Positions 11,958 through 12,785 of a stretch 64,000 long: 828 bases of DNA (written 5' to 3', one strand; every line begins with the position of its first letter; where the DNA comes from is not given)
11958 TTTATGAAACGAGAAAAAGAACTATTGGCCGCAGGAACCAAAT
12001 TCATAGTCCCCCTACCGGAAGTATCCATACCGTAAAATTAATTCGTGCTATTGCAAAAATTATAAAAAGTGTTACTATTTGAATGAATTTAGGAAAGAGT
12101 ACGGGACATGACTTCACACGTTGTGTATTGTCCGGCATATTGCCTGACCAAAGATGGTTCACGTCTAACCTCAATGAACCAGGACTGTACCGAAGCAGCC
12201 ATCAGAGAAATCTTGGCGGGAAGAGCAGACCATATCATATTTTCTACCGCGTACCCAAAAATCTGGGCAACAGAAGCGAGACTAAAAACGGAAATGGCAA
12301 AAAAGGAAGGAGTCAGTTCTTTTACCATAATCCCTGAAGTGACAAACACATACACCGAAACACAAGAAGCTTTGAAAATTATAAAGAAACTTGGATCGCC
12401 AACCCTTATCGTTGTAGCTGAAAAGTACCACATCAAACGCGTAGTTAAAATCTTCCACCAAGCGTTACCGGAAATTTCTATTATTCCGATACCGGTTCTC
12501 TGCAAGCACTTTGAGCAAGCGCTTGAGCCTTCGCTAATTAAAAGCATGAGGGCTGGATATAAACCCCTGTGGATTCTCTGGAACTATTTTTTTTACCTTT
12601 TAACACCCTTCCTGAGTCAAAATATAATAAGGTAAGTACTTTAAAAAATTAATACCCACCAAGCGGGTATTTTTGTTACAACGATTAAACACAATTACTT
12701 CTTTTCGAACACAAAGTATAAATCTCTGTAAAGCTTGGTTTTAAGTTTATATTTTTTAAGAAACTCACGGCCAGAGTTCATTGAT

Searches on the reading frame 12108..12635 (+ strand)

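Call 51: search_protein_families(library=pfam, proteins=[window:12108-12635:+], max_evalue=0.00001)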
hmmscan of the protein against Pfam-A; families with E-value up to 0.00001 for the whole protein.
window:12108-12635:+ (175 aa): 1 family
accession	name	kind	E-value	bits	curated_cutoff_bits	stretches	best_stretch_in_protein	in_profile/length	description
PF02698.23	DUF218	-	9e-10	39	27.6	1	27-136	16-110/133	DUF218 domain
